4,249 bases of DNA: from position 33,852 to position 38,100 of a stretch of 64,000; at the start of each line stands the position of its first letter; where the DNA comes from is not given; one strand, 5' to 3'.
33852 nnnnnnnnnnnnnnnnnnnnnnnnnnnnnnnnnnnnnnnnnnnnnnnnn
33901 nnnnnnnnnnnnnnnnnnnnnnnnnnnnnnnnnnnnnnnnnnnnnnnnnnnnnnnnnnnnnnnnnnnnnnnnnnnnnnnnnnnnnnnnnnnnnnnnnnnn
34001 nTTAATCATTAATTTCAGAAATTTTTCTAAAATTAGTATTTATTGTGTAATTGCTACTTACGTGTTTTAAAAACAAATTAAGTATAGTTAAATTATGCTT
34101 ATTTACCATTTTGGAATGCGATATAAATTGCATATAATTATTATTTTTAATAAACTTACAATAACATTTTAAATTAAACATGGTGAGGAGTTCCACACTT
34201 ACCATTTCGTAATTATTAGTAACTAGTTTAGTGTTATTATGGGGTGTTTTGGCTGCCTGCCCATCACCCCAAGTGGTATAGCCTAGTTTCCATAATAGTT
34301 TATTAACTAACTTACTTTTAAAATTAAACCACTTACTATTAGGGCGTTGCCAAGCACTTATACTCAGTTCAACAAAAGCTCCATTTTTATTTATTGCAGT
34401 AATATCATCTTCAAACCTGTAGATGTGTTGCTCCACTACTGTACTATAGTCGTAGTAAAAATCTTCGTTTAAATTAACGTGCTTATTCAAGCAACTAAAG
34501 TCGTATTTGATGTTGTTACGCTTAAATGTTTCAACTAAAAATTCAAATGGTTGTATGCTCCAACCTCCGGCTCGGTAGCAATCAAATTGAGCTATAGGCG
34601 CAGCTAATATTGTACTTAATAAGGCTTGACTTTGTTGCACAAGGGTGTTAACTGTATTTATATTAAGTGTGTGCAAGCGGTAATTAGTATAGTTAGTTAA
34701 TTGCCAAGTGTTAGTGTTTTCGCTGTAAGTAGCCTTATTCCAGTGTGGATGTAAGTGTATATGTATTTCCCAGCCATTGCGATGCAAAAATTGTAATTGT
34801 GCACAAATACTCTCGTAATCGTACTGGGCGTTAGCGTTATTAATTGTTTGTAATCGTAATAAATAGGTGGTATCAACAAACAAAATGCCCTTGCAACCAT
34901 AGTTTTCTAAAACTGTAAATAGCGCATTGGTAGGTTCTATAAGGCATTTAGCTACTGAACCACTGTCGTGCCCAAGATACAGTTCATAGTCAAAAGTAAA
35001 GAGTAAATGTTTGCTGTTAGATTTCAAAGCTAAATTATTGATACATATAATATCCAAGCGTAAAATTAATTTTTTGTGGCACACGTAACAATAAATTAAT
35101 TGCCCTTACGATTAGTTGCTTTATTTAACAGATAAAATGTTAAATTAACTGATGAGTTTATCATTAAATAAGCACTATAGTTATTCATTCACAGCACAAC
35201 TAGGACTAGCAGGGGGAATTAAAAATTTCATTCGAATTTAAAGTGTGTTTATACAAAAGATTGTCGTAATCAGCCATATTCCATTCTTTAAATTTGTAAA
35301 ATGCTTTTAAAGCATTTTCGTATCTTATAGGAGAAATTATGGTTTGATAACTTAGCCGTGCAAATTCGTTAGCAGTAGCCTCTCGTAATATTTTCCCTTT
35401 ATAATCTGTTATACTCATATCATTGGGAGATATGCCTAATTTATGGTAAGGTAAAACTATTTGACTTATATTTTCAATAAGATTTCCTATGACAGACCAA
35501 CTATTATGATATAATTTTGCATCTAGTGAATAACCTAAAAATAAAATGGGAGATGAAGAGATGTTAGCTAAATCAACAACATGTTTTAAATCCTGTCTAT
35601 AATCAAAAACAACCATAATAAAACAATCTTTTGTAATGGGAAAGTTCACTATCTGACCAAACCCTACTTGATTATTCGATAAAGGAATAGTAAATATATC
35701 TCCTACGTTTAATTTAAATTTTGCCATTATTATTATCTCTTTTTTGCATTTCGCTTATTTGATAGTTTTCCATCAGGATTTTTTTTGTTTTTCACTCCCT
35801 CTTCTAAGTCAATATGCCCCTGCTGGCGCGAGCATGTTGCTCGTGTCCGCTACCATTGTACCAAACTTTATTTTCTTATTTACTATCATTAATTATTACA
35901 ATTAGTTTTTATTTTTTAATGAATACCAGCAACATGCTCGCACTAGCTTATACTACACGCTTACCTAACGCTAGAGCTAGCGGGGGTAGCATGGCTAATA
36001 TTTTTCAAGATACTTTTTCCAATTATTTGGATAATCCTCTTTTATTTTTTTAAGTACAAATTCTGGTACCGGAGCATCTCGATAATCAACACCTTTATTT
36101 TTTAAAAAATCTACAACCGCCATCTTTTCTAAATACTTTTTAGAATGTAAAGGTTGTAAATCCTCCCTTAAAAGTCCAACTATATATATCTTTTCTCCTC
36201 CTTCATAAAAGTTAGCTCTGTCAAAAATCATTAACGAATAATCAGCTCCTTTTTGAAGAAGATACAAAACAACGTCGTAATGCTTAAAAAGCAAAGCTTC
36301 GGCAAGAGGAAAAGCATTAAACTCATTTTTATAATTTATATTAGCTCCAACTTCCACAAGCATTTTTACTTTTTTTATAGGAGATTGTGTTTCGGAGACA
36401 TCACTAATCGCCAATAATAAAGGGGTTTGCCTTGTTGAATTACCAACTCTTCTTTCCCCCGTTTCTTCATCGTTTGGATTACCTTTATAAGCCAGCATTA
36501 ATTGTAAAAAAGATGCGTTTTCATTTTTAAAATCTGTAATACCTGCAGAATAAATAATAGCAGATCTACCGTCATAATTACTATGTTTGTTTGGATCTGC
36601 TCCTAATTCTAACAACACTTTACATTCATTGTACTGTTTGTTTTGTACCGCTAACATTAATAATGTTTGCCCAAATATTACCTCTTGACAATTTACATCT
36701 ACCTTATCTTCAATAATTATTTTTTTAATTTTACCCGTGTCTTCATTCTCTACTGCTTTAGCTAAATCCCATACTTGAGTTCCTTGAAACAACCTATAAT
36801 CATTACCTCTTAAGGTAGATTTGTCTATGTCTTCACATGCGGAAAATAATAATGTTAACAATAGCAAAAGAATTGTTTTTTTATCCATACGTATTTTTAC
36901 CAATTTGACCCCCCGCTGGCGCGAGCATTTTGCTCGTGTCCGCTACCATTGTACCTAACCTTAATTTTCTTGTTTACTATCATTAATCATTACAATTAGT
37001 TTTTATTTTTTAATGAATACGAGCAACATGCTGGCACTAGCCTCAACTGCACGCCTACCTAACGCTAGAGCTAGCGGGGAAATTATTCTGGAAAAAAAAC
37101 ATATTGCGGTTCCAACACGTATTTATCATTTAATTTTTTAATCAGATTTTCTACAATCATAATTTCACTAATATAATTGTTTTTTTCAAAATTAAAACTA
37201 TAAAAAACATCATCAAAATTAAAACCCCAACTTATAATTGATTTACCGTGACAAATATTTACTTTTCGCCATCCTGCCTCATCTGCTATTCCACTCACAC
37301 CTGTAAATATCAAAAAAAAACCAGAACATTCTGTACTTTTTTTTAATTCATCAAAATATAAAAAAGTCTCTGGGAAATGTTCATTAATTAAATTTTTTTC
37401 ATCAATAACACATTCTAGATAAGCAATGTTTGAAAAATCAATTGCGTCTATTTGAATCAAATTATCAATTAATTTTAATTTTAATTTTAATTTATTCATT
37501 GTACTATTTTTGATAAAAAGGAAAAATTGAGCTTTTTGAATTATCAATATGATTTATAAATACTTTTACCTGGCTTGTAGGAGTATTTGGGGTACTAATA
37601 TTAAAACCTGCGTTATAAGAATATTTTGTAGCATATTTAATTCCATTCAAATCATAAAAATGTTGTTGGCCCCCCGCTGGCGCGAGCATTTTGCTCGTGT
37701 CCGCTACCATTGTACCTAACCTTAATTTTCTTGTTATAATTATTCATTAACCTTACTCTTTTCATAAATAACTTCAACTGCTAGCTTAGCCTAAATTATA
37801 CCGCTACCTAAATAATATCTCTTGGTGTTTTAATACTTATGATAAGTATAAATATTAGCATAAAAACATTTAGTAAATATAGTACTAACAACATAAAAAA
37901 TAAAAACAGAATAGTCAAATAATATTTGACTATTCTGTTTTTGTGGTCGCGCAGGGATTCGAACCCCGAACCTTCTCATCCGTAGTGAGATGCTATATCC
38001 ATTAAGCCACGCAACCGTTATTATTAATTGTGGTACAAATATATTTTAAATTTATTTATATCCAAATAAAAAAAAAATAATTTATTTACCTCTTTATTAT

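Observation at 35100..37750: Repeat-punctuated cassette array next to tRNA-Arg: ankyrin lipoprotein and two small ORFs, each flanked by the same MITE-like repeat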

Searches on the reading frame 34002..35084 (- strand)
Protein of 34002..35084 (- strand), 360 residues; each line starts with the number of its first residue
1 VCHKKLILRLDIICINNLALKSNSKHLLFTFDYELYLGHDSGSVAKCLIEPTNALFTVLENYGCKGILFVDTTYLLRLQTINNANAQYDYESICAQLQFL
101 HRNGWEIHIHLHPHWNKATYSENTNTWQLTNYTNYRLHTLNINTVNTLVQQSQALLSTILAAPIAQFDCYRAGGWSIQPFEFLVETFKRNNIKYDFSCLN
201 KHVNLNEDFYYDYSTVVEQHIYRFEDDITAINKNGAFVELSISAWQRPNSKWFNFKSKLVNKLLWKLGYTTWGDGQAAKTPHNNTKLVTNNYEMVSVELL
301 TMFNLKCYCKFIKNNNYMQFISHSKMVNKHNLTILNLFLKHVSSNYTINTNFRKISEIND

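Call 8: search_protein_families(library=pfam, proteins=[window:34002-35084:-], max_evalue=0.01)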
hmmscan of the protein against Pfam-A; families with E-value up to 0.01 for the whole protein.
window:34002-35084:- (360 aa): 0 families

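Call 45: find_encoding_contigs(protein=window:34002-35084:-, flank=8000, max_places=10)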
Protein window:34002-35084:- (360 aa): 2 contigs read that carry it; 1 place shown.
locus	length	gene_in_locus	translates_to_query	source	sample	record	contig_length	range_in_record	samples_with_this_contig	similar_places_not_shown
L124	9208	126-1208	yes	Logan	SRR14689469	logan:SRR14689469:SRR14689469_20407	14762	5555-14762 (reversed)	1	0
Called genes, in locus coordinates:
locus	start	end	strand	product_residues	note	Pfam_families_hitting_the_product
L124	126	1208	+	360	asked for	-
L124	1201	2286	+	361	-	PF02350:Epimerase_2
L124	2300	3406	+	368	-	-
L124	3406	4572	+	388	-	PF13439:Glyco_transf_4, PF00534:Glycos_transf_1, PF13692:Glyco_trans_1_4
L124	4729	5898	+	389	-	PF18962:Por_Secre_tail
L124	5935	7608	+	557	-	PF18962:Por_Secre_tail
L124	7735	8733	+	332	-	PF18962:Por_Secre_tail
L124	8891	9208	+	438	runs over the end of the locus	PF23019:DUF7033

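Call 63: search_protein_families(library=ncbifam, proteins=[window:34002-35084:-], max_evalue=0.01)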
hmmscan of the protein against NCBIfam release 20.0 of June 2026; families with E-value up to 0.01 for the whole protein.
window:34002-35084:- (360 aa): 0 families

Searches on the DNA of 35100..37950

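Call 70: search_rna_families(source=window, start=35100, end=37950, threshold=evalue, max_evalue=1)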
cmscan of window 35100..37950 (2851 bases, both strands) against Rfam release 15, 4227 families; matches with E-value up to 1: 3.
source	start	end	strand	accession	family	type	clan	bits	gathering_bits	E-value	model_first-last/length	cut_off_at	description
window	37900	37944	-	RF03362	mir-9436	Gene; miRNA;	-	23.9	80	0.096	11-57/66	no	mir-9436 microRNA precursor family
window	37893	37950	-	RF00832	mir-71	Gene; miRNA;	-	23.2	50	0.12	1-73/73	no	mir-71 microRNA precursor family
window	37902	37942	+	RF00832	mir-71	Gene; miRNA;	-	21.2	50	0.42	9-64/73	no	mir-71 microRNA precursor family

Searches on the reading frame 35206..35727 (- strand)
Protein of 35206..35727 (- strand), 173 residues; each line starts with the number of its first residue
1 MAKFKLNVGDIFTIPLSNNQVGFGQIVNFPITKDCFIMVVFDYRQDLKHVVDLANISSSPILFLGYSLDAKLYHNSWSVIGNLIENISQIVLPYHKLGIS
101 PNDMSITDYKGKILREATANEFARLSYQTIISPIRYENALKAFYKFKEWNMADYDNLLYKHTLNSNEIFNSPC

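Call 8: search_protein_families(library=pfam, proteins=[window:35206-35727:-], max_evalue=0.01)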
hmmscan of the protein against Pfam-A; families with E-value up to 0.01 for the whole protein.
window:35206-35727:- (173 aa): 1 family
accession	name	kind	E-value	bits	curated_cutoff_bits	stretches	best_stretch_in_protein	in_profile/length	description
PF15428.11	Imm26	-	3.5e-11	43.8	23.3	1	8-97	2-97/107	Immunity protein 26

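Call 46: find_encoding_contigs(protein=window:35206-35727:-, flank=8000, max_places=10)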
Protein window:35206-35727:- (173 aa): 3 contigs read that carry it; 1 place shown.
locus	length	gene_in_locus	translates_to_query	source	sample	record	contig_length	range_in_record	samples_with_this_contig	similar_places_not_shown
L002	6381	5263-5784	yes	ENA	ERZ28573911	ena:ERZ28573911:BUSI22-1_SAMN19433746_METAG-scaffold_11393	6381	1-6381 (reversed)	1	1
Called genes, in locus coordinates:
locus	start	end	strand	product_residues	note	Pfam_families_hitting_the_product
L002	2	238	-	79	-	?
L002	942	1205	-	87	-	-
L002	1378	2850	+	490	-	PF11074:DUF2779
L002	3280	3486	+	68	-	-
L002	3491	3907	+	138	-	-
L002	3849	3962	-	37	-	-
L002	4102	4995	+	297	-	PF13606:Ank_3 (faint), PF12796:Ank_2, PF13637:Ank_4 (faint), PF00023:Ank (faint), PF13857:Ank_5 (faint), PF12796:Ank_2 (weak)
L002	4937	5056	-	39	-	-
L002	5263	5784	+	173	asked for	PF15428:Imm26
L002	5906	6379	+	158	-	?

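Call 63: search_protein_families(library=ncbifam, proteins=[window:35206-35727:-], max_evalue=0.01)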
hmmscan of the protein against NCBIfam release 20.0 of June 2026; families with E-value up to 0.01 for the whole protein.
window:35206-35727:- (173 aa): 0 families

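Call 64: search_protein_families(library=padloc, proteins=[window:35206-35727:-], max_evalue=0.01)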
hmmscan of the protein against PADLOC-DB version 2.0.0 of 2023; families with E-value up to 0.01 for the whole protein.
window:35206-35727:- (173 aa): 1 family
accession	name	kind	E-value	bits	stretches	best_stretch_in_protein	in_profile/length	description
PDLC03761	RT_UG23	-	0.0055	13.3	1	56-145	212-299/489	DRT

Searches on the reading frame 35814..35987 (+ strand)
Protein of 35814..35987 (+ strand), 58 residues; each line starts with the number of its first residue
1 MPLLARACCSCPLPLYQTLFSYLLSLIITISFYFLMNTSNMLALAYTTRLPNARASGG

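Call 36: find_homologous_proteins(query=window:35814-35987:+, max_evalue=0.01)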
Query seq(58 aa): 1 candidates shared short words with the query, none scored E <= 0.01.

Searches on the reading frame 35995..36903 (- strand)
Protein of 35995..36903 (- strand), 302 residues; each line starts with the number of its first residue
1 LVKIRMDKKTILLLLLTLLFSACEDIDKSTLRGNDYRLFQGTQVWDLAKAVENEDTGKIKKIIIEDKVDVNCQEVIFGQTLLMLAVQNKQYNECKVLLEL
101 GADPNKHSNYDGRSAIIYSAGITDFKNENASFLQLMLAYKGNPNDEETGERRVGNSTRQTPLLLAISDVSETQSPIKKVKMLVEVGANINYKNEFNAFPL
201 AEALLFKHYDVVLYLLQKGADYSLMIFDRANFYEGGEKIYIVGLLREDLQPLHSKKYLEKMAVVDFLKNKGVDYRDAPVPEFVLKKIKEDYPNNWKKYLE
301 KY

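Call 8: search_protein_families(library=pfam, proteins=[window:35995-36903:-], max_evalue=0.01)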
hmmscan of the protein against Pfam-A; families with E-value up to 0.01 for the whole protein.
window:35995-36903:- (302 aa): 5 families
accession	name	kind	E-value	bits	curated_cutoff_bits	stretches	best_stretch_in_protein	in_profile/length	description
PF12796.13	Ank_2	-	8.3e-18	65.2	27.3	2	48-120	2-68/90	Ankyrin repeats (3 copies)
PF00023.36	Ank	-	8.3e-13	48.2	21.1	1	78-106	2-30/33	Ankyrin repeat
PF13637.12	Ank_4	-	5.5e-12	46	22.7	0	93-135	12-48/50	Ankyrin repeats (many copies)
PF13606.12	Ank_3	-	4.6e-11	42.2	22.3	1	77-105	1-29/30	Ankyrin repeat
PF13857.12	Ank_5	-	2.1e-06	28.4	27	0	77-116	15-53/56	Ankyrin repeats (many copies)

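Call 63: search_protein_families(library=ncbifam, proteins=[window:35995-36888:-], max_evalue=0.01)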
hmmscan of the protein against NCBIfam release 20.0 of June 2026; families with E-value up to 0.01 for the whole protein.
window:35995-36888:- (297 aa): 5 families
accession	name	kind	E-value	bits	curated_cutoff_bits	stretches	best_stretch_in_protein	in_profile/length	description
NF043023.1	T4SS_AnkH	equivalog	5.5e-09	35.3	600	1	52-113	45-104/467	Dot/Icm T4SS effector AnkH/LegA3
NF041931.2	MzaA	equivalog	1.6e-05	24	800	1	73-113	35-74/726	MZA anti-phage system associated sigma-70 family RNA polymerase sigma factor MzaA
NF043029.1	T4SS_AnkY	equivalog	0.00022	19.8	600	0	171-220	471-520/543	Dot/Icm T4SS effector AnkY/LegA9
TIGR00870.1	trp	subfamily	0.00041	18.5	498.75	1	43-192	22-165/747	transient-receptor-potential calcium channel protein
NF043028.1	T4SS_AnkX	equivalog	0.00073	17.8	1400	0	48-102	738-791/938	Dot/Icm T4SS effector AnkN/AnkX/LegA8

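Call 64: search_protein_families(library=padloc, proteins=[window:35995-36888:-], max_evalue=0.01)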
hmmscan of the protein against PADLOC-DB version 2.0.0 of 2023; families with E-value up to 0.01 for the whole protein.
window:35995-36888:- (297 aa): 2 families
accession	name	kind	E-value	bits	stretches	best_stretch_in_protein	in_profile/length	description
PDLC04783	PDC-M72A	-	8.1e-11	39.8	1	42-140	234-324/392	-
PDLC02908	Ankyrin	-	1.4e-05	21.6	1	5-111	680-773/880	-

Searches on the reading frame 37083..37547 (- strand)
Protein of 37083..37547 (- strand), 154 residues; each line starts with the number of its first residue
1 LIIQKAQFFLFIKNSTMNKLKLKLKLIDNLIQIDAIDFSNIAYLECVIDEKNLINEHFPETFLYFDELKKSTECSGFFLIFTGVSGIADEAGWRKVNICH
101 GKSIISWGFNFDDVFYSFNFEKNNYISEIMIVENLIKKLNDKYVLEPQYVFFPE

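Call 8: search_protein_families(library=pfam, proteins=[window:37083-37547:-], max_evalue=0.01)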
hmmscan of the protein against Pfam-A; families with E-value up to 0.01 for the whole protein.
window:37083-37547:- (154 aa): 0 families

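Call 44: find_homologous_proteins(query=window:37086-37499:-, max_evalue=0.001)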
Query seq(138 aa) (138 aa): 1 proteins with E <= 0.001 among 79 candidates.
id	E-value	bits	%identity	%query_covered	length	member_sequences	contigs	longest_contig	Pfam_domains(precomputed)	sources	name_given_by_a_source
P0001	2.7e-86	305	100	100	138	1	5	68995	-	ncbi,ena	-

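Call 63: search_protein_families(library=ncbifam, proteins=[window:37083-37499:-], max_evalue=0.01)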
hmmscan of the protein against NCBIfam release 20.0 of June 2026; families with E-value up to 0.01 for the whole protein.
window:37083-37499:- (138 aa): 0 families

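Call 64: search_protein_families(library=padloc, proteins=[window:37083-37499:-], max_evalue=0.01)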
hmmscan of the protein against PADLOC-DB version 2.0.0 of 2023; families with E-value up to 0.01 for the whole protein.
window:37083-37499:- (138 aa): 0 families

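Call 73: predict_structure(protein=window:37086-37499:-)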
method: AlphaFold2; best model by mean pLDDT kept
length: 138 residues; sequences in the alignment: 1
mean_pLDDT: 33.3   pTM: 0.26
mean pLDDT of the five models: 33.3, 29.8, 29.4, 29.3, 28.5
residues with pLDDT >= 90: 0; 70-90: 0; 50-70: 0; < 50: 138
segments of 3 or more residues with pLDDT < 50: 1-138
pLDDT, mean of each block of 10 residues (from residue 1): 31 33 32 30 26 32 36 39 41 35 30 35 36 28
secondary structure, 60 per line:
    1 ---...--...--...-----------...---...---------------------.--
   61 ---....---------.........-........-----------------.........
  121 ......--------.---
elements in order: E4-6 E9-11 E14-16 E28-30 E64-67 E77-85 E87-94 H112-126
